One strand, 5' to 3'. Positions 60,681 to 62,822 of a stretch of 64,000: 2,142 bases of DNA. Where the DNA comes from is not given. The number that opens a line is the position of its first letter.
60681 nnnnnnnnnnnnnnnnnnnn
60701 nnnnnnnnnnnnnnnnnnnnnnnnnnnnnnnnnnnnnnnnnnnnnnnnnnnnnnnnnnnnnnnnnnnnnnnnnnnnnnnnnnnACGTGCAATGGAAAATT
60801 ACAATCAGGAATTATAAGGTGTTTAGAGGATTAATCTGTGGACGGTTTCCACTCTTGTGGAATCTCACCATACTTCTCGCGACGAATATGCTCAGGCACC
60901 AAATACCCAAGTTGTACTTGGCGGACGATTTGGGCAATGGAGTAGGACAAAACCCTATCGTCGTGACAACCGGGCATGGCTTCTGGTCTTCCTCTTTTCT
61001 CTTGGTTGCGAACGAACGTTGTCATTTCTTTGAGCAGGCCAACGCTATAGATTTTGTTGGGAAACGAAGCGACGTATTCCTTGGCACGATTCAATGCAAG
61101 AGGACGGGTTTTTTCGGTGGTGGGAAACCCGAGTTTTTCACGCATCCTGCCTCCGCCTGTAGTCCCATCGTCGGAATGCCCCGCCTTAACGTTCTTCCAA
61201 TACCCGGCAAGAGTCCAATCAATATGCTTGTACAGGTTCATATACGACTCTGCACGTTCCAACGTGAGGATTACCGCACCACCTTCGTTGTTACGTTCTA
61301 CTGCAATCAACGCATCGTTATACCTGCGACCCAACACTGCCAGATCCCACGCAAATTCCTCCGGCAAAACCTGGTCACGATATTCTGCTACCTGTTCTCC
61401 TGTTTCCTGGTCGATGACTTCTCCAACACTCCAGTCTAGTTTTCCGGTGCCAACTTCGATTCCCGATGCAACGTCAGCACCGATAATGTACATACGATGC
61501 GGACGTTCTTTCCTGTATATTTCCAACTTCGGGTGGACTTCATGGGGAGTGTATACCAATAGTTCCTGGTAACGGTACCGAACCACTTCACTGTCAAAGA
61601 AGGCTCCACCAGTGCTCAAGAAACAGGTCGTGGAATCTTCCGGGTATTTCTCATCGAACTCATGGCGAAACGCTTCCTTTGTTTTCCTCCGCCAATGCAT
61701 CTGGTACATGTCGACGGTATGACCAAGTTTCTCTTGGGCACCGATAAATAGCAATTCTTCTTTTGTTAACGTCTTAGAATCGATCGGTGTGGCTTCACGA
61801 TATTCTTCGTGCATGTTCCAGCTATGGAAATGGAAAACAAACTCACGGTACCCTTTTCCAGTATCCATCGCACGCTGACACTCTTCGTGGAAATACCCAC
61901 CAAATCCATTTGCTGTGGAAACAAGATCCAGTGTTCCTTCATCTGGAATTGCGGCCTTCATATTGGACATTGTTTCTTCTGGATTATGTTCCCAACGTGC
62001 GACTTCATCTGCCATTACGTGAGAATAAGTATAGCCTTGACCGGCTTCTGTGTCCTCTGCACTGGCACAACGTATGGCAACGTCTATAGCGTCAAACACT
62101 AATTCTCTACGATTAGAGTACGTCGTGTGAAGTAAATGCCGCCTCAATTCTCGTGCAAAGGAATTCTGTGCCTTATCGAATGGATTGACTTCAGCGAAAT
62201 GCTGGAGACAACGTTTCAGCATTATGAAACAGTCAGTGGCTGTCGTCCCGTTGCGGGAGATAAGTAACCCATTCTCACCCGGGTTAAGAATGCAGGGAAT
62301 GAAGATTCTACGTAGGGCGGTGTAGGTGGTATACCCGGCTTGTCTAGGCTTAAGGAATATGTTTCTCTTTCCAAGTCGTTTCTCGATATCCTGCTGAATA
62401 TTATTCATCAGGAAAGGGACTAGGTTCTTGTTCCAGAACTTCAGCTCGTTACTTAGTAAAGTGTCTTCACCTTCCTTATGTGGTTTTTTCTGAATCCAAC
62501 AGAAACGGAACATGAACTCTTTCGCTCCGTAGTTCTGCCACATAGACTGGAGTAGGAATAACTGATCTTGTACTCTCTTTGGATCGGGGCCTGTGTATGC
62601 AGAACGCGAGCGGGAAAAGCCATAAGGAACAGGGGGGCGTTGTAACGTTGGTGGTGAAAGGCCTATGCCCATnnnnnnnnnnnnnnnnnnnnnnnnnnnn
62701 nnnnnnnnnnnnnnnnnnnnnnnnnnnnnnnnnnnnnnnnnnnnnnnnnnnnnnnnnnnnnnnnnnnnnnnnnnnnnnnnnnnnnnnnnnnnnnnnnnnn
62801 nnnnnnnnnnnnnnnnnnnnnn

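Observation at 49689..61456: Over-represented oriented 12-mer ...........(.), at least 10 copies within 12 kb, located inside genes in all three reading frames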

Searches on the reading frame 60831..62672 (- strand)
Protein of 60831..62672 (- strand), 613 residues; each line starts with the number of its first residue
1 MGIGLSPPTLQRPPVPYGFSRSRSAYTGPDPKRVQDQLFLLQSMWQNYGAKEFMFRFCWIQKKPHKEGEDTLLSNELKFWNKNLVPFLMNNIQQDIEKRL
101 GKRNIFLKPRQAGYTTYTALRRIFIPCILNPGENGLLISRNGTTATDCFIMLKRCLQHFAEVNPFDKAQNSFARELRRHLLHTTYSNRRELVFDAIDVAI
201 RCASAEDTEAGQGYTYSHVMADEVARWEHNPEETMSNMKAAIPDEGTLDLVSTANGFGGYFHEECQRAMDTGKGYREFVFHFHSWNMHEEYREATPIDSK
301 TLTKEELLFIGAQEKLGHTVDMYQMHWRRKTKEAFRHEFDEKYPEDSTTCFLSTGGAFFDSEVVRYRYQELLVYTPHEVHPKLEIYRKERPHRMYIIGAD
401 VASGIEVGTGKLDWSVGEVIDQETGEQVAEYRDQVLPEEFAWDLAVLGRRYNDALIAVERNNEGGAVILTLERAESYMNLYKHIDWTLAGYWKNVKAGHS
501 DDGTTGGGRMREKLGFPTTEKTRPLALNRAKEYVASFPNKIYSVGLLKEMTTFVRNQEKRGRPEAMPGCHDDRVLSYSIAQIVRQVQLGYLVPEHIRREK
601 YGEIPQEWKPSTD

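Call 8: search_protein_families(library=pfam, proteins=[window:60831-62672:-], max_evalue=0.01)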
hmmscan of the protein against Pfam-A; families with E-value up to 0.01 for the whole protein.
window:60831-62672:- (613 aa): 1 family
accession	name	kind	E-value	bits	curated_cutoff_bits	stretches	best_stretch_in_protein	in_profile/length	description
PF03237.21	Terminase_6N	-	0.00081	19.5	22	1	105-229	1-110/215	Terminase large subunit, T4likevirus-type, N-terminal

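Call 9: search_protein_families(library=phrogs, proteins=[window:60831-62672:-], max_evalue=0.001)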
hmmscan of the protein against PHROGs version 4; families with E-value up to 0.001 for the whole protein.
window:60831-62672:- (613 aa): 3 families
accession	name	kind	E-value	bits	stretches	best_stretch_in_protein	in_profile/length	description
phrog_38407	-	unknown function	3.6e-26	93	2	385-585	172-349/370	-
phrog_2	-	head and packaging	1.2e-20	74.9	1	62-586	225-596/807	terminase large subunit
phrog_24361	-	head and packaging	6.2e-15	56.4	1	445-584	18-138/162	terminase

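Call 13: find_homologous_proteins(query=window:60831-62672:-, max_evalue=1e-10)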
Query window:60831-62672:- (613 aa): 181 proteins with E <= 1e-10 among 7193 candidates; the best 120 are listed.
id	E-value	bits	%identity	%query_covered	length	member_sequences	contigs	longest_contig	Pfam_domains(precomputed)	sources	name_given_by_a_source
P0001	0.0e+0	1322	100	91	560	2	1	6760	-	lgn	-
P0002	0.0e+0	1039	71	100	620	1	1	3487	-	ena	-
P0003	2.9e-290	982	68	99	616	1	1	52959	-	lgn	-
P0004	1.5e-284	963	68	99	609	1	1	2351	-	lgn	-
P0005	1.6e-273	927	65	99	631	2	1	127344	-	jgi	jgi:hypothetical protein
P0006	3.7e-269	912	65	98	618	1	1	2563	-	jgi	jgi:hypothetical protein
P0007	5.9e-254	862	62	97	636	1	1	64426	-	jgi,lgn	jgi:hypothetical protein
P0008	3.8e-251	853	61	99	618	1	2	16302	-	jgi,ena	jgi:hypothetical protein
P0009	1.8e-237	808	57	99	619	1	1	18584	-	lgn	-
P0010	3.2e-237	807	58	98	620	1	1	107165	-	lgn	-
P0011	2.1e-236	804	62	91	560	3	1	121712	-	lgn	-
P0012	3.4e-236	803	60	97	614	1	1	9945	-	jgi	jgi:hypothetical protein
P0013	5.1e-236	803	60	97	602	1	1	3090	-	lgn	-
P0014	6.4e-234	796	61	91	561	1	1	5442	-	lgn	-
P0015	1.4e-228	778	57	99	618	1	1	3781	-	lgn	-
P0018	1.2e-224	765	56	97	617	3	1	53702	-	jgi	jgi:hypothetical protein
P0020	3.1e-223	760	55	97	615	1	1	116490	-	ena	-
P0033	9.0e-206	703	54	99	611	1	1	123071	-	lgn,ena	-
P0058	9.5e-165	567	46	98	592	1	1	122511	-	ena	-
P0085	1.2e-140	488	43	95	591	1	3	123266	-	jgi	jgi:hypothetical protein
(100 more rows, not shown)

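Call 14: find_encoding_contigs(protein=P0005, flank=10000, max_places=2)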
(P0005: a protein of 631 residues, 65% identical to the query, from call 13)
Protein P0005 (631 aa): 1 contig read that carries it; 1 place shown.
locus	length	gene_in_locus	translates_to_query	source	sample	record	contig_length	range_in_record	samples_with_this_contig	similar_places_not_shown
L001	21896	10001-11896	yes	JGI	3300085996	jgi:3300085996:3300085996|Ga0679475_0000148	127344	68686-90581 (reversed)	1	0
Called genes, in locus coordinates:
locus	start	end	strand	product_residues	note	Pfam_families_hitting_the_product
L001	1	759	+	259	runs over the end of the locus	-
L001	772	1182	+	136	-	-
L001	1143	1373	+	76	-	-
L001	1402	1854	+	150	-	PF02945:Endonuclease_7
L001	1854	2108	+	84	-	-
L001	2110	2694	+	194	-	PF01242:PTPS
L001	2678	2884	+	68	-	-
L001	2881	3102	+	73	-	-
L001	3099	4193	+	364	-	-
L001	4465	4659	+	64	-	-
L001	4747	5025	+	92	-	-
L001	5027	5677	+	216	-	-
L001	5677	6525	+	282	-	-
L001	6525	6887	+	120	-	-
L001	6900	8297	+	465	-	PF06537:DHOR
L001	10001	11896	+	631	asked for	-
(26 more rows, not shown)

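Call 15: find_encoding_contigs(protein=P0003, flank=10000, max_places=2)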
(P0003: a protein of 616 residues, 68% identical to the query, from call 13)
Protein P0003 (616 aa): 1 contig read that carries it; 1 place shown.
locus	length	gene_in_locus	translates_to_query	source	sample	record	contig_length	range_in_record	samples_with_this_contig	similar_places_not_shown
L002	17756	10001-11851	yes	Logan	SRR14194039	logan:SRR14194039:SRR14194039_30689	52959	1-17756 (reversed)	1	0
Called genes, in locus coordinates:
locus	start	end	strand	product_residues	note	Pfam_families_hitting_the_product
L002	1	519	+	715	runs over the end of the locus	-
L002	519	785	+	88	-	-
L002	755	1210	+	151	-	-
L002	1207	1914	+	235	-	PF00535:Glycos_transf_2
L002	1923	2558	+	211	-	-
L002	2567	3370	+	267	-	PF00112:Peptidase_C1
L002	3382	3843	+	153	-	-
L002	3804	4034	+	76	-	-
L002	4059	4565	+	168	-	PF02945:Endonuclease_7 (weak)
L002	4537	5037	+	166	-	PF01242:PTPS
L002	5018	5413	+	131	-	-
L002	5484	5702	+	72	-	-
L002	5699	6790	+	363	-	-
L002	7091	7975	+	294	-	-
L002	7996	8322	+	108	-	-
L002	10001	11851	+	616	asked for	-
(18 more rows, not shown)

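Call 18: find_encoding_contigs(protein=P0011, flank=10000, max_places=2)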
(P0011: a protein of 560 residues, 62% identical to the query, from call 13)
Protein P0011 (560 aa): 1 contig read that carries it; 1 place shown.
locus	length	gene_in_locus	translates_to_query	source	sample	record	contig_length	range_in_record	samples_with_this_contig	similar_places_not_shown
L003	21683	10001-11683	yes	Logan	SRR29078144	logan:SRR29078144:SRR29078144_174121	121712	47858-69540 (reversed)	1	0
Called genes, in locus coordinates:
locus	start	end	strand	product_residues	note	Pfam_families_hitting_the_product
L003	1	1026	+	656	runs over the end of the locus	PF02195:ParB_N (faint)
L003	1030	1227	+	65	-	-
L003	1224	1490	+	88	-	-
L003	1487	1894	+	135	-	-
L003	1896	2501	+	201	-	-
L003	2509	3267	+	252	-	-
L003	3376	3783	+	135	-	-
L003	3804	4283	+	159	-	PF02945:Endonuclease_7 (weak)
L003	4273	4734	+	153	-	PF01242:PTPS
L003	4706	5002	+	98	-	-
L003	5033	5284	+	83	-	-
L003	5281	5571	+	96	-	PF02954:HTH_8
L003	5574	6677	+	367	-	-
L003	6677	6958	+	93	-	-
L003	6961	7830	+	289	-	-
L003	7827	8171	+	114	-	-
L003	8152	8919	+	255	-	-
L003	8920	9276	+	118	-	-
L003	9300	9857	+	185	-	PF00166:Cpn10 (faint)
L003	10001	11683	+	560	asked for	-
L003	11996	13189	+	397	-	PF00158:Sigma54_activat (weak), PF00004:AAA, PF07724:AAA_2, PF07728:AAA_5 (weak), PF10431:ClpB_D2-small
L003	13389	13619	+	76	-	-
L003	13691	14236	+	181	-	-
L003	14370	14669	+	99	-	-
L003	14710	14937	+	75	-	-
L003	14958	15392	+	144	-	-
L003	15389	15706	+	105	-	-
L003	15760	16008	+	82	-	-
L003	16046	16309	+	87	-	-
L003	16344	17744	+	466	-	PF17854:FtsK_alpha, PF01580:FtsK_SpoIIIE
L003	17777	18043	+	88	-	-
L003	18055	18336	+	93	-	-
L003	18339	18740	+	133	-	-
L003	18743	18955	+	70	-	-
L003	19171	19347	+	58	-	-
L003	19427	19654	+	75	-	-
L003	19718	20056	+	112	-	-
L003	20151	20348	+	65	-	-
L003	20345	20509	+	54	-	-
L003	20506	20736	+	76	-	-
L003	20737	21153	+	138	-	-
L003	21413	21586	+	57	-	-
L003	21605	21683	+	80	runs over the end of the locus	-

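Call 19: find_encoding_contigs(protein=P0007, flank=10000, max_places=2)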
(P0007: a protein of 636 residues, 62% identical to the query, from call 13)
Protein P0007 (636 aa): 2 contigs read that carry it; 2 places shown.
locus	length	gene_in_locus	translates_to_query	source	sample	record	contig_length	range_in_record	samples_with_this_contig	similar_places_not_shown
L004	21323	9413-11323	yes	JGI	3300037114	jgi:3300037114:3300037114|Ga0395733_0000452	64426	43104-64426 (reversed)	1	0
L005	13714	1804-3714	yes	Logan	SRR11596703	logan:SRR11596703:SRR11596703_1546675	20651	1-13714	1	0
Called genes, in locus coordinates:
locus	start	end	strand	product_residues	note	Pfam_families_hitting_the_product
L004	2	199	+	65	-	?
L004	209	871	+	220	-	-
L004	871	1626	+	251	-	-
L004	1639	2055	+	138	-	-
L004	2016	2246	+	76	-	-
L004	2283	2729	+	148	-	PF02945:Endonuclease_7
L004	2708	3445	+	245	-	-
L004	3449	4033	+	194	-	PF01242:PTPS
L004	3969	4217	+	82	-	-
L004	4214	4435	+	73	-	-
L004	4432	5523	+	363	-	-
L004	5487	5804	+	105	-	-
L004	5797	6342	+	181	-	-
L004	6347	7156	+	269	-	-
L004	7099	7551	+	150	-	-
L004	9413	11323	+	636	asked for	-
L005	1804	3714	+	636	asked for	-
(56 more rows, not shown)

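Call 24: search_dna_similar(query=window:60831-62672:-, collection=phages, mode=protein, max_rows=15)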
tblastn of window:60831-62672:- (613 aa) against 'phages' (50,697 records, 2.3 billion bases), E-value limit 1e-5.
Records with a match: 725; places in all: 725; records where one place covers at least 80% of the query: 190.
Best place of each record, by identity: <60% 725.
By first word of the organism name: Salmonella 163; Escherichia 107; Vibrio 106; Stx2a-converting 83; Synechococcus 71; Klebsiella 49; Dickeya 19; Shigella 12; Stx2-converting 12; Serratia 12; and 28 more.
By host as written in the record: - 295; Salmonella enterica 26; Salmonella enterica subsp. enterica serovar Enteritidis PT1 21; Klebsiella pneumoniae 19; Escherichia coli O157:H7 16; Salmonella enterica subsp. enterica serovar Typhimurium 14; Escherichia coli 13; Dickeya solani 11; and 179 more.
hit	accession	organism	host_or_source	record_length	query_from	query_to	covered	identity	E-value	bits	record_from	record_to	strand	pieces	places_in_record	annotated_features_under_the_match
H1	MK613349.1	Roseobacter phage CRP-7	Rhodobacteraceae bacterium FZCC0042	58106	82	580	81%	28.2%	3e-32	139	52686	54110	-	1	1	terminase large subunit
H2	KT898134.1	Aeromonas phage phiARM81mr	Aeromonas sp. ARM81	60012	83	601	85%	25.8%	6e-26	119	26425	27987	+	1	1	terminase large subunit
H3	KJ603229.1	Shigella phage POCJ13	Shigella flexneri 2a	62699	84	584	82%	26.5%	6e-29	129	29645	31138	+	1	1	hypothetical protein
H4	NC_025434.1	Shigella phage POCJ13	Shigella flexneri 2a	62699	84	584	82%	26.5%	6e-29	129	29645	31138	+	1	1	terminase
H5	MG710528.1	Escherichia phage GER2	Escherichia coli O117:H7 strain 23169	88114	84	584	82%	26.5%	6e-29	129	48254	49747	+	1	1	hypothetical protein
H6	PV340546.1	Escherichia phage PhiR5_2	Escherichia coli str. K-12 substr. ...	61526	84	584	82%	26.5%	7e-29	129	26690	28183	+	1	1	terminase subunit protein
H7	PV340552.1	Escherichia phage PhiR12_3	Escherichia coli ECOR13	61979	84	584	82%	26.5%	7e-29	129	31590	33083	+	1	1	hypothetical protein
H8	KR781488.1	Shigella phage Ss-VASD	Shigella sonnei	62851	84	584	82%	26.3%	1e-29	131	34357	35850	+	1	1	hypothetical protein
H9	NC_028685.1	Shigella phage Ss-VASD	Shigella sonnei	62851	84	584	82%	26.3%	1e-29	131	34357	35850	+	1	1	terminase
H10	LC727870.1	Stx2a-converting phage Stx2a_EH0430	-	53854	84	584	82%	26.2%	1e-29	131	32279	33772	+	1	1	record has no annotation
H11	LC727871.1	Stx2a-converting phage Stx2a_EH0474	-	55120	84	584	82%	26.2%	1e-29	131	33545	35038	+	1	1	record has no annotation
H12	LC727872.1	Stx2a-converting phage Stx2a_EH1535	-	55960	84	584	82%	26.2%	1e-29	131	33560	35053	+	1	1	record has no annotation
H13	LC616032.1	Stx2a-converting phage Stx2_EH1965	-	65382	84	584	82%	26.2%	2e-29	130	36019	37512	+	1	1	none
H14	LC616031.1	Stx2a-converting phage Stx2_EH0505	-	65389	84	584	82%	26.2%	2e-29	130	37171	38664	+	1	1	none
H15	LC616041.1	Stx2a-converting phage Stx2_PV12-16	-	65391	84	584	82%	26.2%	2e-29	130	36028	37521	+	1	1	none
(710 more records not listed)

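Call 26: find_encoding_contigs(protein=P0010, flank=10000, max_places=1)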
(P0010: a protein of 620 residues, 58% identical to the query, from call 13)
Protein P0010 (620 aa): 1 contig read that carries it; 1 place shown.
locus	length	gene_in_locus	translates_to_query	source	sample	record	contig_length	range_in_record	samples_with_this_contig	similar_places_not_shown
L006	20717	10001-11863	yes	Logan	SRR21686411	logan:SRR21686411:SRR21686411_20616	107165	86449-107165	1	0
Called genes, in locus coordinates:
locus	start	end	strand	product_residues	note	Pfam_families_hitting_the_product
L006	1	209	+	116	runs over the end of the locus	-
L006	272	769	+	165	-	-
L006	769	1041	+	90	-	-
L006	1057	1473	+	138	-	-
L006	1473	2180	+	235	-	PF00535:Glycos_transf_2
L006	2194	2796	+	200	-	-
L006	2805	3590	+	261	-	PF00112:Peptidase_C1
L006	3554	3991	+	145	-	-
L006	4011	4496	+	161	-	PF02945:Endonuclease_7 (weak)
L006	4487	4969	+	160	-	-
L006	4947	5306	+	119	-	-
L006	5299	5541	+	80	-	-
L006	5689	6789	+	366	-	-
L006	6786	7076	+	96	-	-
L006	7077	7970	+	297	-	-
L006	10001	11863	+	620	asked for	-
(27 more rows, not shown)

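Call 27: find_encoding_contigs(protein=P0033, flank=10000, max_places=1)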
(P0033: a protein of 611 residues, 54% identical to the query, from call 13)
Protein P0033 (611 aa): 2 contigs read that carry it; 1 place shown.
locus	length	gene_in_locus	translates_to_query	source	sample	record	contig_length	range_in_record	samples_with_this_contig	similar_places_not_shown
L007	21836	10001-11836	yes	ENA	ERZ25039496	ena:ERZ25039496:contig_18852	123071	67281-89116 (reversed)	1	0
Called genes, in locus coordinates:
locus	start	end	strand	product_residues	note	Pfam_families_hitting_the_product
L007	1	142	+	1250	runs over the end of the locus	PF01467:CTP_transf_like (weak)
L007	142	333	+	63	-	-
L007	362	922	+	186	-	-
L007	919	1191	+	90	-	-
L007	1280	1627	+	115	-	-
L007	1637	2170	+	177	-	-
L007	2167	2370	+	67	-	-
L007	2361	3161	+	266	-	PF00112:Peptidase_C1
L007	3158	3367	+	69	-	-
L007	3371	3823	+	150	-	-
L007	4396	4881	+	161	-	PF01242:PTPS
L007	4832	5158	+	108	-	-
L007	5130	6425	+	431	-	-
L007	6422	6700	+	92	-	-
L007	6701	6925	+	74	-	-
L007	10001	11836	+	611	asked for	-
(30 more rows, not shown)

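Call 28: find_encoding_contigs(protein=P0058, flank=10000, max_places=1)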
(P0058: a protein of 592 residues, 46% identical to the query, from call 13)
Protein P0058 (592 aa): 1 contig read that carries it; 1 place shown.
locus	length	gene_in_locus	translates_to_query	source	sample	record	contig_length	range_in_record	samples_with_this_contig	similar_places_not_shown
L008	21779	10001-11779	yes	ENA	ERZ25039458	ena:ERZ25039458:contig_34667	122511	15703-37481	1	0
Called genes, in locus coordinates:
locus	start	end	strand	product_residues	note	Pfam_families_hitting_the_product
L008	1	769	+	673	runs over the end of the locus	PF13508:Acetyltransf_7 (faint)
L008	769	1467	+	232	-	-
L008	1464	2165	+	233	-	PF05050:Methyltransf_21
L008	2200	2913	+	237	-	PF00535:Glycos_transf_2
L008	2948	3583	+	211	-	-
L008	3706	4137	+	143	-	-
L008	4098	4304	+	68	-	-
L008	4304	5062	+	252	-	-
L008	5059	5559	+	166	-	PF24608:PDDEXK_15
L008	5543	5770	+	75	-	-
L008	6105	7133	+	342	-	-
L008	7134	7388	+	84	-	-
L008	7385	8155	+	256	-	-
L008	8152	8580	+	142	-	-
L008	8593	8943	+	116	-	-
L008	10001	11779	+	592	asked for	-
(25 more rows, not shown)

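Call 29: find_encoding_contigs(protein=P0085, flank=10000, max_places=1)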
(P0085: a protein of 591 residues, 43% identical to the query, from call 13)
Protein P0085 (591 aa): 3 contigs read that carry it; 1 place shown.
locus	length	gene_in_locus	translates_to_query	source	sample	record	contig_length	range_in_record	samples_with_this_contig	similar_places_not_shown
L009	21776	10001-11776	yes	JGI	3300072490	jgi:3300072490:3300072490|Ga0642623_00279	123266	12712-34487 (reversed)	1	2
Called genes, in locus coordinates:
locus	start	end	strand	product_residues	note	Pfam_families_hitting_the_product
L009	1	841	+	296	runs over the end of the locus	-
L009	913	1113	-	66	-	-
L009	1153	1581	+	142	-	-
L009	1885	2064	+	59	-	PF18024:HTH_50 (weak), PF02954:HTH_8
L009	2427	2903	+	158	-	-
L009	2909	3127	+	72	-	-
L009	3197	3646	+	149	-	-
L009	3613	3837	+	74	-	-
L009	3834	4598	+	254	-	PF24608:PDDEXK_15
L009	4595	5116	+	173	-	PF01242:PTPS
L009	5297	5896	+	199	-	-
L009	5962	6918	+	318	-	-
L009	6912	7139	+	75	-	-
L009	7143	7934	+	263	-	-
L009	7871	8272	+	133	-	-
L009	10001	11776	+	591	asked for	-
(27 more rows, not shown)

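Call 41: find_related_loci(query=A1, collection=metagenome_contigs, flank=10000)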
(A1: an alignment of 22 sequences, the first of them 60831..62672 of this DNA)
Query A1 (613 aa) in metagenome_contigs; peptide patterns used: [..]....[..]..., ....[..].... (x = any residue, [..] = any of these).
51 stretches matched a pattern; 37 encode a relative of the query (tblastn E <= 1e-3); 37 distinct loci.
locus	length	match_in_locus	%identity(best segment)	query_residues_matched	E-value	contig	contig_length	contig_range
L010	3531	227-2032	61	10-613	0e+0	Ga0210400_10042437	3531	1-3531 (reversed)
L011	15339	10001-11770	57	16-608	0e+0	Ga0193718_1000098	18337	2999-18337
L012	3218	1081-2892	55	4-611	0e+0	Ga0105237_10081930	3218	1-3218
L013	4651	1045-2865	54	1-608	0e+0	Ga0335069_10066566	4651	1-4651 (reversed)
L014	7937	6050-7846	53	7-608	0e+0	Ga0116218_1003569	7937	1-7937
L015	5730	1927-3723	53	7-608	0e+0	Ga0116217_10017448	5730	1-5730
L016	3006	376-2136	48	7-610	0e+0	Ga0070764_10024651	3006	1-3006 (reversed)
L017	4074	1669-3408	47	10-606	0e+0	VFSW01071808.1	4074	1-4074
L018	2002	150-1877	46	17-607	0e+0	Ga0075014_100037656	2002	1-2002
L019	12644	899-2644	48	17-607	3e-168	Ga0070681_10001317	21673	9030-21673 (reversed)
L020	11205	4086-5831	48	17-607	3e-168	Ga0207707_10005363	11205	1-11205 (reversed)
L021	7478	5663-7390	45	13-602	1e-155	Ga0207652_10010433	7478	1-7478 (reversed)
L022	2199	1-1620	45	72-610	2e-163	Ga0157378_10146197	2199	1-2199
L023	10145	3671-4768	63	240-610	5e-145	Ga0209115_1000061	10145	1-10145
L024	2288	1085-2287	55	15-417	1e-153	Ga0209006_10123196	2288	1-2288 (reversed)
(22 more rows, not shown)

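Call 52: find_related_loci(query=A1, collection=viral_contigs, flank=10000)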
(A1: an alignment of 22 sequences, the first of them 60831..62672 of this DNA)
Query A1 (613 aa) in viral_contigs; peptide patterns used: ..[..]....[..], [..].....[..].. (x = any residue, [..] = any of these).
13 stretches matched a pattern; 4 encode a relative of the query (tblastn E <= 1e-3); 4 distinct loci.
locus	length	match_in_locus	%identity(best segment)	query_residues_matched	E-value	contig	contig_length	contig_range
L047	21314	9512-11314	62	17-613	0e+0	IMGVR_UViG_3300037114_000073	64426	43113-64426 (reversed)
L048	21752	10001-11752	58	16-608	0e+0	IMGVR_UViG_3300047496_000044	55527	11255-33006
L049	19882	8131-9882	42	3-604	2e-135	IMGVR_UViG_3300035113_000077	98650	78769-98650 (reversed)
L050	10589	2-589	53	414-607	1e-53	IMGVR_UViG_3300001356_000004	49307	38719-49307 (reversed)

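Call 76: find_related_loci(query=A1, collection=genome_contigs, flank=10000)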
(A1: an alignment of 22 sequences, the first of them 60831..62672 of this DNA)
Query A1 (613 aa) in genome_contigs; peptide patterns used: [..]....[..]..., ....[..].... (x = any residue, [..] = any of these).
14 stretches matched a pattern, but none encodes a relative of the query by tblastn (E <= 1e-3).

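Call 77: find_encoding_contigs(protein=P0020, flank=10000, max_places=1)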
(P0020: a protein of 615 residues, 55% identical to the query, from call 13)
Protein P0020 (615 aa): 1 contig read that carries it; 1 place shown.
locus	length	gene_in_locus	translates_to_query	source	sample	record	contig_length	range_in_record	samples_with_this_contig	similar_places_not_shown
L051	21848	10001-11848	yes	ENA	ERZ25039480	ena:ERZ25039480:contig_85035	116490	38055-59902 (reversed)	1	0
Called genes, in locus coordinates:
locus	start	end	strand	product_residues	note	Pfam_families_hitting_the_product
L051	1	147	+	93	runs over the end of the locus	-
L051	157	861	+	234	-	PF00535:Glycos_transf_2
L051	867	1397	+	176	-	PF13392:HNH_3 (weak), PF12824:MRP-L20 (faint)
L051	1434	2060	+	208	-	-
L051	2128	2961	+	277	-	-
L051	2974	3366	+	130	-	-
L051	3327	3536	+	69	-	-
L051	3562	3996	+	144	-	PF02945:Endonuclease_7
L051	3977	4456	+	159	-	PF01242:PTPS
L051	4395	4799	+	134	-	-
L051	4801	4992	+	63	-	-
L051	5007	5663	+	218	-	PF13712:Glyco_tranf_2_5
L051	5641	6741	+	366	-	-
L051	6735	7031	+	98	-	-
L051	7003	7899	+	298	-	-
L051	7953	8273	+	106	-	-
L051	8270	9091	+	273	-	-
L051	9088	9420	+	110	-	-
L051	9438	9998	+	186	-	PF00166:Cpn10 (weak)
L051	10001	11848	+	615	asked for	-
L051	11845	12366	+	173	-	-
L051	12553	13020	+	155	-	PF27402:Y4mA_C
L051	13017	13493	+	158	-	-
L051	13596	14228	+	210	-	PF21805:Imm5_like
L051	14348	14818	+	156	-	-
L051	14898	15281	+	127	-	-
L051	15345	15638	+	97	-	-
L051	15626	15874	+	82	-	-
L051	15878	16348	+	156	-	-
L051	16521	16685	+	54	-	-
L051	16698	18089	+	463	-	PF17854:FtsK_alpha, PF01580:FtsK_SpoIIIE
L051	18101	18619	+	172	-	-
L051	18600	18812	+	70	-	-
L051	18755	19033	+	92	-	-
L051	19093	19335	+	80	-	-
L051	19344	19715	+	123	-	-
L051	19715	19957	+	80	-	-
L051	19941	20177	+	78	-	-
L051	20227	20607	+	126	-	-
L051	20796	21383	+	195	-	-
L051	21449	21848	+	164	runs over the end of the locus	PF14423:Imm5 (weak), PF21805:Imm5_like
